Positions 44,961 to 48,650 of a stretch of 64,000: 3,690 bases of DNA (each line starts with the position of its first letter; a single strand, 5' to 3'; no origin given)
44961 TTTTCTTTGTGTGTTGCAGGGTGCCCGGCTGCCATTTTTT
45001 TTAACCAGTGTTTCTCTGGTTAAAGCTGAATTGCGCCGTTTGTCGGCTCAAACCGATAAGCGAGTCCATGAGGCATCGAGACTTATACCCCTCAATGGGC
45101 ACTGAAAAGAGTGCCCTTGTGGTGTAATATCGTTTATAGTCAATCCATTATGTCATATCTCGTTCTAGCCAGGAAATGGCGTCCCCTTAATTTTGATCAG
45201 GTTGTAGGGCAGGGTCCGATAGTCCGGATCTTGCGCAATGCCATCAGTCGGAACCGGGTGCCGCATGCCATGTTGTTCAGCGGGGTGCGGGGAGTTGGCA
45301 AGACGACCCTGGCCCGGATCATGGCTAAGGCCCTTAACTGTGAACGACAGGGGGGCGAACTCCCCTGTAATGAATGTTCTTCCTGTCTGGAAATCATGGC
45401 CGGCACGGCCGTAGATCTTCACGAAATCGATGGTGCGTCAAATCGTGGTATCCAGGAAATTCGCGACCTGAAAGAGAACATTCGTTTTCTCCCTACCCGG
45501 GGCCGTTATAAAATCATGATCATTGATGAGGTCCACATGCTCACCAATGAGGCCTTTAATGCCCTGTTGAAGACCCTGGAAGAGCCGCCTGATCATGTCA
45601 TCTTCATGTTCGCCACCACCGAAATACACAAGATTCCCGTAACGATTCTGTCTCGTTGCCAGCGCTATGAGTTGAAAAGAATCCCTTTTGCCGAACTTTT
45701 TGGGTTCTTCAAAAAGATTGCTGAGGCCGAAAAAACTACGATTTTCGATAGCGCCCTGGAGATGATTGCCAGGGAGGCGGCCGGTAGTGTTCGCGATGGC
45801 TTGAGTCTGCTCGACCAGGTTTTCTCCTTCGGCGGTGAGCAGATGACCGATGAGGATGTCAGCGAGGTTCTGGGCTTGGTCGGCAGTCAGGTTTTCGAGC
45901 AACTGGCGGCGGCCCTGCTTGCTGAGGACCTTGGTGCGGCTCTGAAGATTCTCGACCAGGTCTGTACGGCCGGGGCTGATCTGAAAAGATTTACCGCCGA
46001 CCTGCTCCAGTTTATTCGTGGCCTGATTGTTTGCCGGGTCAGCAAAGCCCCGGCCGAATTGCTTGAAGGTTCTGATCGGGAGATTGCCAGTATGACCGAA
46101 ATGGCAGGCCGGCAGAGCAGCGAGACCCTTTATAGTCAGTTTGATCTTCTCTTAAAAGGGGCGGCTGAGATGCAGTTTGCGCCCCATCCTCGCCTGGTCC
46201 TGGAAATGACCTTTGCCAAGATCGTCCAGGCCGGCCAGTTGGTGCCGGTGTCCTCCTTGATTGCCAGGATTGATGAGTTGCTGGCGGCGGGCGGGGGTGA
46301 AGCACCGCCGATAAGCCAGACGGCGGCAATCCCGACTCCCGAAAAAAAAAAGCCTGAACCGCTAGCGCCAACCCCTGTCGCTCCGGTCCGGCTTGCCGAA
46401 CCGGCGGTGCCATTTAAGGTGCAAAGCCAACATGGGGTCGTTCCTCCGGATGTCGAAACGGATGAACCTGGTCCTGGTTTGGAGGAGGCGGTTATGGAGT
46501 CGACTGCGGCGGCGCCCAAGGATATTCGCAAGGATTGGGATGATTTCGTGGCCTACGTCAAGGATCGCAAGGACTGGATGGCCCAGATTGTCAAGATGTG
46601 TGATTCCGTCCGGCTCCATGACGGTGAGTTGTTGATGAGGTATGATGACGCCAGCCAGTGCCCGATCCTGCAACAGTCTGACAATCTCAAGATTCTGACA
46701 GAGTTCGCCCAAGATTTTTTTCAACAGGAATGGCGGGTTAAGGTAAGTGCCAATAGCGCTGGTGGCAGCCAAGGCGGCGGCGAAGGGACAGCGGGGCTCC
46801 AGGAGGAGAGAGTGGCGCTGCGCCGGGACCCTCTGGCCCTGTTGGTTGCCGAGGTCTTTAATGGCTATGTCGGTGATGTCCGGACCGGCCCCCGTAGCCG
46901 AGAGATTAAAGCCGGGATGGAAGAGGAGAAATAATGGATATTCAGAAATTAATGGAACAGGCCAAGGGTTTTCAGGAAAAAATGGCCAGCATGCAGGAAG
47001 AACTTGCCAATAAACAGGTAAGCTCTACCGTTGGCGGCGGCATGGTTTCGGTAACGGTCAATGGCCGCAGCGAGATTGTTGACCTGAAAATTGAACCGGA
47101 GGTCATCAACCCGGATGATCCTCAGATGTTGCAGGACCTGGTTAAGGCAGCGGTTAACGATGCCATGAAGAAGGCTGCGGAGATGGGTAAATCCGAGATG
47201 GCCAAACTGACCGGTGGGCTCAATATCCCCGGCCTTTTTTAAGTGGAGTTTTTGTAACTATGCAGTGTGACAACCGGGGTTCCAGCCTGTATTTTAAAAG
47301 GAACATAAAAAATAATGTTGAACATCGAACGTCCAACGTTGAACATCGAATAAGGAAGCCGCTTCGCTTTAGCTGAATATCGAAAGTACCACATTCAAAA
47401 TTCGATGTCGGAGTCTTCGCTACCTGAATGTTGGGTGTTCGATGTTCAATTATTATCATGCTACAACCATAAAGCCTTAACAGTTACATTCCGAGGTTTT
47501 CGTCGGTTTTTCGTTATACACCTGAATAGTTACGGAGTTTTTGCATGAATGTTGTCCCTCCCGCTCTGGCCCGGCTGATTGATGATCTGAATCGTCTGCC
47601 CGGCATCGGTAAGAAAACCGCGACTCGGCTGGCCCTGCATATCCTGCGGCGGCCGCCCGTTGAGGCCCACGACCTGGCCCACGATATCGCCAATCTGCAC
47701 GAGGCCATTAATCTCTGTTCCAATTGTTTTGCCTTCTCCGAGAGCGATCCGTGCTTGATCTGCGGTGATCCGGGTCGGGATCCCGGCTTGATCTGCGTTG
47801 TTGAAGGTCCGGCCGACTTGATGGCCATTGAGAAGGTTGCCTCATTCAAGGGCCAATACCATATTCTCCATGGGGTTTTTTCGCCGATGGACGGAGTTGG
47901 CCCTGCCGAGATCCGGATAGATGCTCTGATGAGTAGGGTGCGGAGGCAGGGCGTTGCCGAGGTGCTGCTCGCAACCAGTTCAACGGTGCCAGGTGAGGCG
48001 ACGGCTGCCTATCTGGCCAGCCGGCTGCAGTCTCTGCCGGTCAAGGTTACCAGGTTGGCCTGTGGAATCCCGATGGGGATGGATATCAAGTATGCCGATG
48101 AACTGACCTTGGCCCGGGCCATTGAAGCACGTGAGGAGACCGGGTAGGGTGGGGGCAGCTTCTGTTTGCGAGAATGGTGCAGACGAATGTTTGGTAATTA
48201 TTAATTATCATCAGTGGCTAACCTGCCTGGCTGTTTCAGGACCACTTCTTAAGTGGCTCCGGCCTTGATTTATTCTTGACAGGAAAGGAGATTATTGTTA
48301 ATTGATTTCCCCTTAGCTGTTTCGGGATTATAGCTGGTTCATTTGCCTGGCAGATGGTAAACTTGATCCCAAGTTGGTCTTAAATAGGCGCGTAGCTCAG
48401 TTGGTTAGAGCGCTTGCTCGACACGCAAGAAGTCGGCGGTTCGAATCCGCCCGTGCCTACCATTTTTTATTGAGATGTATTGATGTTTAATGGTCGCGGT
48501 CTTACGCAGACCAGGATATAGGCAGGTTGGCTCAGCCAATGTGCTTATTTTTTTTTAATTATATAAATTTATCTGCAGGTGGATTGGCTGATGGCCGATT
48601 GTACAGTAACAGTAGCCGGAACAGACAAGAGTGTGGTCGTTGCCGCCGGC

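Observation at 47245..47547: MITE inserted exactly into the recR ribosome-binding site and duplicated it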

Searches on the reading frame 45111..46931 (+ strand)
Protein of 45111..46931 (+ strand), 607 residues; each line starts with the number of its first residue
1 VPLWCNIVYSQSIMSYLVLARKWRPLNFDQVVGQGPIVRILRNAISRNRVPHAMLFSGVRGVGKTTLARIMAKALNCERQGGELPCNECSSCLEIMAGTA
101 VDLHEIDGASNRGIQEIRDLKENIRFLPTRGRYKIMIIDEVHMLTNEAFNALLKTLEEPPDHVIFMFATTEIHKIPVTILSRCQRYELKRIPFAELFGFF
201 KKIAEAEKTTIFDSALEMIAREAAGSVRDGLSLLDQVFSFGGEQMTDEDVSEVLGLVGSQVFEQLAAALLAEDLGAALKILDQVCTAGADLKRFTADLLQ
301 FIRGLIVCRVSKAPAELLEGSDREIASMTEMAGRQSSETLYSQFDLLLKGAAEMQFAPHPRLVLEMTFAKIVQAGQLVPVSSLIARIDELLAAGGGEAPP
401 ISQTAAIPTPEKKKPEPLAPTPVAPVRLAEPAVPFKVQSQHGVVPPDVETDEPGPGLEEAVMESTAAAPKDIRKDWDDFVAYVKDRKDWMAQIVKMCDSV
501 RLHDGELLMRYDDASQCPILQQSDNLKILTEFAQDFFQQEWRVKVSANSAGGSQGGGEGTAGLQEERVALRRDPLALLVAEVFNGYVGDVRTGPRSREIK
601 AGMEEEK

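Call 75: search_protein_families(library=pfam, proteins=[window:45111-46931:+])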
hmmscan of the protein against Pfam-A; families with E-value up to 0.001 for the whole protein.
window:45111-46931:+ (607 aa): 12 families
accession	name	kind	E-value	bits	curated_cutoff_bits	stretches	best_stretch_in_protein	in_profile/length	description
PF13177.12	DNA_pol3_delta2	-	2.8e-45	154.6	27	1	34-190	2-159/161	DNA polymerase III, delta subunit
PF12169.13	DNA_pol3_gamma3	-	1.7e-24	86.7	24.4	1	246-385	2-141/143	DNA polymerase III subunits gamma and tau domain III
PF00004.35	AAA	-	4.6e-13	50.2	21.2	1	54-186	1-126/131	ATPase family associated with various cellular activities (AAA)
PF22608.2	DNAX_ATPase_lid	-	3.4e-11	43.2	27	1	201-242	7-48/49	DNA polymerase III clamp loader subunit, ATPase lid domain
PF05496.18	RuvB_N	-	6.5e-07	29.7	27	1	24-79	2-61/159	Holliday junction DNA helicase RuvB P-loop domain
PF07728.20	AAA_5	-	4.4e-06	27.2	22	1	54-158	2-92/139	AAA domain (dynein-related subfamily)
PF13191.12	AAA_16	-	5.7e-06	27.4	32.6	1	30-96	1-73/167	AAA ATPase domain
PF13401.12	AAA_22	-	1.4e-05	25.8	27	1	54-173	8-127/130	AAA domain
PF06068.19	TIP49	-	7.8e-05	22.4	23.8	0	135-172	277-314/347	TIP49 P-loop domain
PF13173.12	AAA_14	-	8.5e-05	23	27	1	53-161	4-90/129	AAA domain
PF07724.20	AAA_2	-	0.00017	22.1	27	1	54-158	6-101/166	AAA domain (Cdc48 subfamily)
PF13604.12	AAA_30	-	0.00026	21.2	27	1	53-165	20-121/191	AAA domain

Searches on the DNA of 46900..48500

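Call 9: search_rna_families(source=window, start=46900, end=48500, threshold=evalue, max_evalue=1)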
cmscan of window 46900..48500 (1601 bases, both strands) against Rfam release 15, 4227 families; matches with E-value up to 1: 1.
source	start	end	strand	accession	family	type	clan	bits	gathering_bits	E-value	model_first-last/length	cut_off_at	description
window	48386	48459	+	RF00005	tRNA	Gene; tRNA;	CL00001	68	29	2.7e-14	1-71/71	no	tRNA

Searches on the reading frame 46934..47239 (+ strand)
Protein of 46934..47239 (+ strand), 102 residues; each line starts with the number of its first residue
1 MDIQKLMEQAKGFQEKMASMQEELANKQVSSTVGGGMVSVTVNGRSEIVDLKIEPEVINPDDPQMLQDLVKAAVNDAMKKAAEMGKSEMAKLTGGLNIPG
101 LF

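Call 75: search_protein_families(library=pfam, proteins=[window:46934-47239:+])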
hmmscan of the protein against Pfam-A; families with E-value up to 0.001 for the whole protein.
window:46934-47239:+ (102 aa): 1 family
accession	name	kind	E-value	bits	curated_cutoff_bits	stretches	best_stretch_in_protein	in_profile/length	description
PF02575.21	YbaB_DNA_bd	-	1.4e-34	118.5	25.5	1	7-97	1-91/91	YbaB/EbfC DNA-binding family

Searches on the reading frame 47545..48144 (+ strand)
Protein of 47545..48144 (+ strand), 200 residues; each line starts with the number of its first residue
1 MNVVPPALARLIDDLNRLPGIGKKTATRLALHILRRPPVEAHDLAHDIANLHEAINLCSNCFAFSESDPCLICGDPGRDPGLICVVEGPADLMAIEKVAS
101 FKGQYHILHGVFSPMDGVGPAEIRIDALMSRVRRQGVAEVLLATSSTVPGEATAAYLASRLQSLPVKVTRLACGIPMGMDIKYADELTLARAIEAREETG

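Call 75: search_protein_families(library=pfam, proteins=[window:47545-48144:+])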
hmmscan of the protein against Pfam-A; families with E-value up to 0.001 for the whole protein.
window:47545-48144:+ (200 aa): 6 families
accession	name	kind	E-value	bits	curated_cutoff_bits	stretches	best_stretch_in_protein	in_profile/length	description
PF13662.12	Toprim_4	-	3.2e-24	85.4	25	1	82-172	2-85/85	Toprim domain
PF21176.3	RecR_HhH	-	6.2e-15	55.2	27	1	9-50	2-43/45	RecR, helix-hairpin-helix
PF21175.2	RecR_C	-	9.8e-11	41.3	22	1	174-196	1-23/24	RecR, C-terminal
PF01751.28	Toprim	-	2.3e-08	34.5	23.1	1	83-164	2-89/96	Toprim domain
PF02132.21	RecR_ZnF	-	2.3e-05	24.5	22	1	56-75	2-21/21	RecR, Cys4-zinc finger domain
PF00633.29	HHH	-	0.00079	19.6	24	0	12-29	10-27/30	Helix-hairpin-helix motif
